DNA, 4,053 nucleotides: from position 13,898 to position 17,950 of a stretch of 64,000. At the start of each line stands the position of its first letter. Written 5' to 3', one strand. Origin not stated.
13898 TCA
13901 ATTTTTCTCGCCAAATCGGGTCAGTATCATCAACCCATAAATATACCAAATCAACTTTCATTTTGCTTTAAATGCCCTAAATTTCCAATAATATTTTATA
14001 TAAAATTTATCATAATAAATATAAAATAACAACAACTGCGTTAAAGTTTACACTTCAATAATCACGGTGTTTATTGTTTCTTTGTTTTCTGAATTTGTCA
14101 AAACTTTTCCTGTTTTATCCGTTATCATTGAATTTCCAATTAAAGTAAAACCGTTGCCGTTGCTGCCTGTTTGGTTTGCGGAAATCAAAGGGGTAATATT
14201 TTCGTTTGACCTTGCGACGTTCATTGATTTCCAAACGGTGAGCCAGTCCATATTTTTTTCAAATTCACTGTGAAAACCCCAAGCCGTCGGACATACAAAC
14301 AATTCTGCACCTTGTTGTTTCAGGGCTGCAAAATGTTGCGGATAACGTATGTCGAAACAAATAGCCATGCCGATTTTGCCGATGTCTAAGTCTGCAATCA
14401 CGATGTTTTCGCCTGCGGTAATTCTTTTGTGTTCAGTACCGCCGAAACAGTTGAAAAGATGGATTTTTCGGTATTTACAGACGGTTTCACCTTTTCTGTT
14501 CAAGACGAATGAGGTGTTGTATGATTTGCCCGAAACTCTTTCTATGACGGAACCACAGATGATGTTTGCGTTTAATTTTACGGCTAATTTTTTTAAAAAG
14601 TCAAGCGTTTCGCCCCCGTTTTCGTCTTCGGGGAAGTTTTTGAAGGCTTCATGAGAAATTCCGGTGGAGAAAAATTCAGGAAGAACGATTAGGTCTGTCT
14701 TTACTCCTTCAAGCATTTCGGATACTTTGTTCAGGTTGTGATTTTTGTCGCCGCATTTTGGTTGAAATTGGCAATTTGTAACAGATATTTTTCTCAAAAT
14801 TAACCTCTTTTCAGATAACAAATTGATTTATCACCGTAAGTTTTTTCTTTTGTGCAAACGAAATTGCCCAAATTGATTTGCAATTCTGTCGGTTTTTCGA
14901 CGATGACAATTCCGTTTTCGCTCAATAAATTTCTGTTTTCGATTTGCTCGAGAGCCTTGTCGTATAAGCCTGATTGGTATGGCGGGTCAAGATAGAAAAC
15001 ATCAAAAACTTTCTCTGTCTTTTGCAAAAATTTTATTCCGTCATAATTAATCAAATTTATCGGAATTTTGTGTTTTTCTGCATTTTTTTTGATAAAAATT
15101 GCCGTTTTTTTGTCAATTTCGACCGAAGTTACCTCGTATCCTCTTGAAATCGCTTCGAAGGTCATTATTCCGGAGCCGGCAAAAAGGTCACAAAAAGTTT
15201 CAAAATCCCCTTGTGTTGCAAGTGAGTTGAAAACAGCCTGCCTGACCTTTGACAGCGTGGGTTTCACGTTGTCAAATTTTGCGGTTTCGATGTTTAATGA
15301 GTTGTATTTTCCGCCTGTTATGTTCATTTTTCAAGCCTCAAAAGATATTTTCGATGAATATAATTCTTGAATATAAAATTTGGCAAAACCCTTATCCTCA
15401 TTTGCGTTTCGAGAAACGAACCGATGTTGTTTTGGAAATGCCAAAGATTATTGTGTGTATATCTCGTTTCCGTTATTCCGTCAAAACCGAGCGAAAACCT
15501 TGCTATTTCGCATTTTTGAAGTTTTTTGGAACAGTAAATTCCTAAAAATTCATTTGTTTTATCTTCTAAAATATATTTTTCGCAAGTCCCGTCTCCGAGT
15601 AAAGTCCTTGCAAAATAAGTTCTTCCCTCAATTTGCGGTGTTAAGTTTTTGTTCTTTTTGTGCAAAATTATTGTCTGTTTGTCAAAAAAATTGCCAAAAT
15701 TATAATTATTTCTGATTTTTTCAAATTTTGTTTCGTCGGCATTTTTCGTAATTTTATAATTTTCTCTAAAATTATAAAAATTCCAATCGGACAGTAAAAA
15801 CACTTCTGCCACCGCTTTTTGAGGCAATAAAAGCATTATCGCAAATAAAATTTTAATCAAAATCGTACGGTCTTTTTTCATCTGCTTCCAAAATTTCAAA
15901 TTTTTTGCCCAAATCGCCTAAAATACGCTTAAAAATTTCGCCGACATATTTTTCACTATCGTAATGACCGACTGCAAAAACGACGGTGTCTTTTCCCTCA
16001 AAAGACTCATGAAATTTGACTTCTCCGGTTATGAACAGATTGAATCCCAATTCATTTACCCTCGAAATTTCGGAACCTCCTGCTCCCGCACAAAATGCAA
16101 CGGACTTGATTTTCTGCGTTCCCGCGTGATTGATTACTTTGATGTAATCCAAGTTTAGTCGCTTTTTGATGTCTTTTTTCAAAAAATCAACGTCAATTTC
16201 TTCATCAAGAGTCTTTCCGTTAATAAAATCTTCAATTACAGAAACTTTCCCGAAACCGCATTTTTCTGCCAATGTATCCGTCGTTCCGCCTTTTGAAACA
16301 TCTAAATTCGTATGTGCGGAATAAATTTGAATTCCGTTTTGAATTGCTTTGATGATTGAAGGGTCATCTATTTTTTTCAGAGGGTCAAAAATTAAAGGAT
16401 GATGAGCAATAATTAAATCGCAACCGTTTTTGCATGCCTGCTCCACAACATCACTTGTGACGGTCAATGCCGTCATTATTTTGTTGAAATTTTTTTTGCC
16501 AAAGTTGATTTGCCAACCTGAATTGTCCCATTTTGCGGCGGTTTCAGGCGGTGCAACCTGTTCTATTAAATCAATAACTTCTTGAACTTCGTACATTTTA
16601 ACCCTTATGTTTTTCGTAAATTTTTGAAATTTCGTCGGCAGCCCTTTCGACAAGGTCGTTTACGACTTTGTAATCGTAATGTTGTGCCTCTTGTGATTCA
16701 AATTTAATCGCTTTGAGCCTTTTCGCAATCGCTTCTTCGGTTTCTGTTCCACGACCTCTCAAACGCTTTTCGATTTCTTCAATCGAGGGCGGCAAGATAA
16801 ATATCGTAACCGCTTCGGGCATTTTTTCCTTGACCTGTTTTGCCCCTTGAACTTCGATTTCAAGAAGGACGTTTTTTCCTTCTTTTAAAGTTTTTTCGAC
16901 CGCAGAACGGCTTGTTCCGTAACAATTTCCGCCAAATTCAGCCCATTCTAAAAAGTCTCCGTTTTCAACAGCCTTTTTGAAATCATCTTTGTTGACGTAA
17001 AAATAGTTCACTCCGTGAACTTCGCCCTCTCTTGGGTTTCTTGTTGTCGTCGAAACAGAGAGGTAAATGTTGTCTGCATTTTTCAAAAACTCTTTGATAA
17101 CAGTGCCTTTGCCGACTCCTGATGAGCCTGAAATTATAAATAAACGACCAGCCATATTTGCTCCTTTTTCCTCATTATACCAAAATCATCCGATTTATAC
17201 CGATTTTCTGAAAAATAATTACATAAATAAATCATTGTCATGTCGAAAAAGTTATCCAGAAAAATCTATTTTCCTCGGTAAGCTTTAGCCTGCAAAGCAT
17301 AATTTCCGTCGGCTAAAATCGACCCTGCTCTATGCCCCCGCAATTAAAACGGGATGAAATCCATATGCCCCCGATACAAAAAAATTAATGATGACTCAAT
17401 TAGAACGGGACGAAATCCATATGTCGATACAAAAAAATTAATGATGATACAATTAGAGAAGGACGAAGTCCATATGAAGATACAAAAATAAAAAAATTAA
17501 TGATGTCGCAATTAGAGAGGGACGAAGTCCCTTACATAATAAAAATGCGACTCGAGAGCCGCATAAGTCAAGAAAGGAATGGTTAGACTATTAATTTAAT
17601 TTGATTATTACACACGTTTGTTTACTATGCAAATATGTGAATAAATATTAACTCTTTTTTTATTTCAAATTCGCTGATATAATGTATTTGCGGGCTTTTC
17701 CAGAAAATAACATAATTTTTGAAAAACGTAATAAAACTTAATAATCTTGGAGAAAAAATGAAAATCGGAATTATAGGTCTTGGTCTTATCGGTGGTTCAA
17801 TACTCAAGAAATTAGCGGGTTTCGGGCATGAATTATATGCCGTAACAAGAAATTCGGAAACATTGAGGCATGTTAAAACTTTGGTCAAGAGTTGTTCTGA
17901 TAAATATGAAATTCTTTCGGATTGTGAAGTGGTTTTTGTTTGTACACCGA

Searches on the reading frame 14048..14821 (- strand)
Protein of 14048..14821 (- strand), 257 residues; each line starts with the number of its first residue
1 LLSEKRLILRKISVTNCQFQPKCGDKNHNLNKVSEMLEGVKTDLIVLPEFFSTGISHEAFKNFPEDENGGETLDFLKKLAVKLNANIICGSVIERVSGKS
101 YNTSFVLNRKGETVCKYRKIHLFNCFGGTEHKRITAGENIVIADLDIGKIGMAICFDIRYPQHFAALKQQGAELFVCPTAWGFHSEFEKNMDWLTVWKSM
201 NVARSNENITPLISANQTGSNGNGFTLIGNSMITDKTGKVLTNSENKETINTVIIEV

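Call 9: search_protein_families(library=ncbifam, proteins=[window:14048-14821:-])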
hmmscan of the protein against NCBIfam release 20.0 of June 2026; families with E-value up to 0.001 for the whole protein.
window:14048-14821:- (257 aa): 10 families
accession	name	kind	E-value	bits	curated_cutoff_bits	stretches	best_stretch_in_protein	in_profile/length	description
TIGR03381.1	agmatine_aguB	equivalog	1.7e-26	93.2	410.25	1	13-249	2-246/279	N-carbamoylputrescine amidase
NF033621.1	de_GSH_amidase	exception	8.1e-25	87.6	355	1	27-250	14-230/260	deaminated glutathione amidase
NF043013.1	DeGluthAmidYersProt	equivalog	1.3e-23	83.5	500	1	27-253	18-246/278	deaminated glutathione amidase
NF007757.0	PRK10438.1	equivalog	1.6e-23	83.3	249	1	24-249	16-225/256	amidohydrolase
NF040852.1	nitrile_Arch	equivalog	1.9e-23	83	500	1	13-256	2-236/262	nitrilase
NF010588.0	PRK13981.1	equivalog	3.7e-18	65.2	479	1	11-247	4-235/546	NAD+ synthase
TIGR00546.1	lnt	equivalog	1.7e-14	53.9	132.9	1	34-221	192-386/395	apolipoprotein N-acyltransferase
NF009803.0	PRK13287.1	equivalog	3.9e-13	48.9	406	1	41-253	52-253/333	formamidase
NF009802.0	PRK13286.1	equivalog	4.3e-12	45.6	427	1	28-248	33-250/345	aliphatic amidase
TIGR04048.1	nitrile_sll0784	equivalog_domain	7.8e-06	25.1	502.6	1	70-175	77-179/301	Nit6803 family nitrilase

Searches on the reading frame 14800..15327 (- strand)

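Call 9: search_protein_families(library=ncbifam, proteins=[window:14800-15327:-])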
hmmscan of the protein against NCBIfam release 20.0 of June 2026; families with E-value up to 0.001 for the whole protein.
window:14800-15327:- (175 aa): 12 families
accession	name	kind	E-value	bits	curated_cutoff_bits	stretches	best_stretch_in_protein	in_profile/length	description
TIGR00095.1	TIGR00095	equivalog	1.4e-35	122.8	117.5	1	2-174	13-193/194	16S rRNA (guanine(966)-N(2))-methyltransferase RsmD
NF008157.0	PRK10909.1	equivalog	1.5e-22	80.4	302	1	2-151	14-165/199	16S rRNA (guanine(966)-N(2))-methyltransferase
NF011529.0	PRK14968.1-3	equivalog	1.3e-06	28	162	1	45-130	38-121/198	putative methyltransferase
TIGR03534.1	RF_mod_PrmC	equivalog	3.1e-06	26.8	199.1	1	38-119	85-168/253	peptide chain release factor N(5)-glutamine methyltransferase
NF003327.0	PRK04338.1-1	equivalog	8.2e-06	24.9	568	1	41-115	52-124/373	tRNA (guanine(26)-N(2))-dimethyltransferase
TIGR02469.1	CbiT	equivalog_domain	4.6e-05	23.7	78.3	1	23-89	2-69/124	precorrin-6Y C5,15-methyltransferase (decarboxylating) subunit CbiT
TIGR00536.1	hemK_fam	subfamily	0.0001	21.5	115.5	1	30-117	103-192/286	HemK family protein methyltransferase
TIGR00308.1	TRM1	equivalog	0.00011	21.7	280.65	1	31-136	34-144/375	tRNA (guanine(10)-N(2))-dimethyltransferase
TIGR00479.1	rumA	equivalog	0.00011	21.2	183.55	1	11-130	263-385/432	23S rRNA (uracil(1939)-C(5))-methyltransferase RlmD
NF000499.2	Erm23S_rRNA_broad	equivalog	0.00016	21.1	212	1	44-100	26-81/244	23S ribosomal RNA methyltransferase Erm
TIGR00537.1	hemK_rel_arch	hypoth_equivalog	0.00053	19.7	87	1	47-124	25-99/179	HemK2/MTQ2 family protein methyltransferase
NF008748.0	PRK11783.1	equivalog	0.00084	17.7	466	0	37-118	537-622/704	bifunctional 23S rRNA (guanine(2069)-N(7))-methyltransferase RlmK/23S rRNA (guanine(2445)-N(2))-methyltransferase RlmL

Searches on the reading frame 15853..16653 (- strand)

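Call 9: search_protein_families(library=ncbifam, proteins=[window:15853-16653:-])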
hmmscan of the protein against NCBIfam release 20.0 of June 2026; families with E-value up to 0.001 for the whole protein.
window:15853-16653:- (266 aa): 2 families
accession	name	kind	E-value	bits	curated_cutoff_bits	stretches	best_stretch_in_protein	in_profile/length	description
TIGR00486.1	YbgI_SA1388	equivalog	8.6e-51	173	130.55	1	23-249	3-234/250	Nif3-like dinuclear metal center hexameric protein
NF008064.0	PRK10799.1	equivalog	2.5e-17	63.6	414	1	38-236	18-221/247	type 2 GTP cyclohydrolase I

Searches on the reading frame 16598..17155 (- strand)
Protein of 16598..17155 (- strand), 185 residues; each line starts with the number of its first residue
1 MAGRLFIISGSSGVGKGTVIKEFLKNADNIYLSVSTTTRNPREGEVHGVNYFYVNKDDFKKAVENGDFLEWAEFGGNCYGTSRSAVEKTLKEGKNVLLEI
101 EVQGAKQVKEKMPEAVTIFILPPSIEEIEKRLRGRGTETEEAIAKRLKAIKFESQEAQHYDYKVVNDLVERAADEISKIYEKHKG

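Call 9: search_protein_families(library=ncbifam, proteins=[window:16598-17155:-])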
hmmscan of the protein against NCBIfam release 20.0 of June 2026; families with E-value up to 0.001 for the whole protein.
window:16598-17155:- (185 aa): 5 families
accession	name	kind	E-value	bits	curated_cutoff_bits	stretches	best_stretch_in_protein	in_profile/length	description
TIGR03263.1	guanyl_kin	equivalog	6.5e-73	244.2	160.45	1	3-181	1-179/180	guanylate kinase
NF011324.0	PRK14737.1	equivalog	2.3e-58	197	318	1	4-180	6-182/187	guanylate kinase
NF011325.0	PRK14738.1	equivalog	7e-49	165.9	263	1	4-179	14-191/206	guanylate kinase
TIGR02322.1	phosphon_PhnN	equivalog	2.9e-12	46.6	156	1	3-163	1-157/179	phosphonate metabolism protein/1,5-bisphosphokinase (PRPP-forming) PhnN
NF007485.0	PRK10078.1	equivalog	5.4e-07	29.5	153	1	3-154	2-150/186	ribose 1,5-bisphosphokinase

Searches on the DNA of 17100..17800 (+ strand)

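Call 5: search_rna_families(source=window, start=17100, end=17800, threshold=evalue, max_evalue=10, show_alignments=3)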
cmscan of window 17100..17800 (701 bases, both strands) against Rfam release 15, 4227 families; matches with E-value up to 10: 3.
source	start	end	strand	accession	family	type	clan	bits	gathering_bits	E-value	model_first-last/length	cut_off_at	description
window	17668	17734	+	RF02443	SpR08_sRNA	Gene; sRNA;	-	19.5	80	1.3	1-73/73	no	Streptococcus sRNA SpR08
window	17212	17295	+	RF01574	DdR6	Gene; snRNA; snoRNA; CD-box;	-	16.4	90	6.4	1-86/86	no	Dictyostelium snoRNA DdR6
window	17435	17475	+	RF00530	snoMe28S-Cm2645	Gene; snRNA; snoRNA; CD-box;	CL00069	16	48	3.8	1-75/75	no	Small nucleolar RNA Me28S-Cm2645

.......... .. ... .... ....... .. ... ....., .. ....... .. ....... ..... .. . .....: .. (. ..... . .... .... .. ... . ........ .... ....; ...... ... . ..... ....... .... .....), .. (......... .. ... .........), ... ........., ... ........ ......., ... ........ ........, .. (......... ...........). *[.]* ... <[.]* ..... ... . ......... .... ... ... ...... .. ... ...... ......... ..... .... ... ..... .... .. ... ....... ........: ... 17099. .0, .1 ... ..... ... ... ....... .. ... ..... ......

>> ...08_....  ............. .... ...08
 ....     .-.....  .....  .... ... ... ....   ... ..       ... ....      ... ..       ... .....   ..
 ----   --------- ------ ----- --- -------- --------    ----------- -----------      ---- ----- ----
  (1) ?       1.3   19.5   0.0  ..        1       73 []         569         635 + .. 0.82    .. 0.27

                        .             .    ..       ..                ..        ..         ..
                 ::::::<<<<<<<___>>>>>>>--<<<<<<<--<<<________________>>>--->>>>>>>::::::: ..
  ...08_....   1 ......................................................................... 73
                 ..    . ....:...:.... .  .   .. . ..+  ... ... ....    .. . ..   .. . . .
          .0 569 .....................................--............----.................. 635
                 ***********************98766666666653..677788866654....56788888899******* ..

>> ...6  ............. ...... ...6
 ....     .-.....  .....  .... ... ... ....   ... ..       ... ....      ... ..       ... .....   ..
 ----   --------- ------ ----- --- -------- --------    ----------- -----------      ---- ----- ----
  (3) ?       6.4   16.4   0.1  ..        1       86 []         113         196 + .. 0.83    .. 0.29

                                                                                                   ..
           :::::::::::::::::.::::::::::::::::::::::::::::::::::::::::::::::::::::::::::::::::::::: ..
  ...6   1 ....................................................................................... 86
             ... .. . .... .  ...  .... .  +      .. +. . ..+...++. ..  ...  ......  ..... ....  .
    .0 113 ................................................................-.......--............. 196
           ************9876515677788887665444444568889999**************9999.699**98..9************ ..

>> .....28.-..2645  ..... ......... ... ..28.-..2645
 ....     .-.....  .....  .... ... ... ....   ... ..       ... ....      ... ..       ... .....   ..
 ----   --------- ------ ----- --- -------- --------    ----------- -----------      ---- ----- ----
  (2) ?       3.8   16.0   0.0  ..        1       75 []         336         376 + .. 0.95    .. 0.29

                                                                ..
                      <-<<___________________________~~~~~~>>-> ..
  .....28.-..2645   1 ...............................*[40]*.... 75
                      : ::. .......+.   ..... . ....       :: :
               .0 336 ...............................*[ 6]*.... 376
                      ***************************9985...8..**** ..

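Call 57: search_dna_similar(query=window:17236-17540:+, collection=phages, mode=distant, max_rows=5)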
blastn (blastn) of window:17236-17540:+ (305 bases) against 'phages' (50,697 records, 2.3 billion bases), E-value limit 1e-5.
No match.

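Call 58: search_dna_similar(query=window:17236-17540:+, collection=plasmids, mode=distant, max_rows=5)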
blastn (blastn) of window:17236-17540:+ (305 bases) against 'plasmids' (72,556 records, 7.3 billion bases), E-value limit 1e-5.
No match.
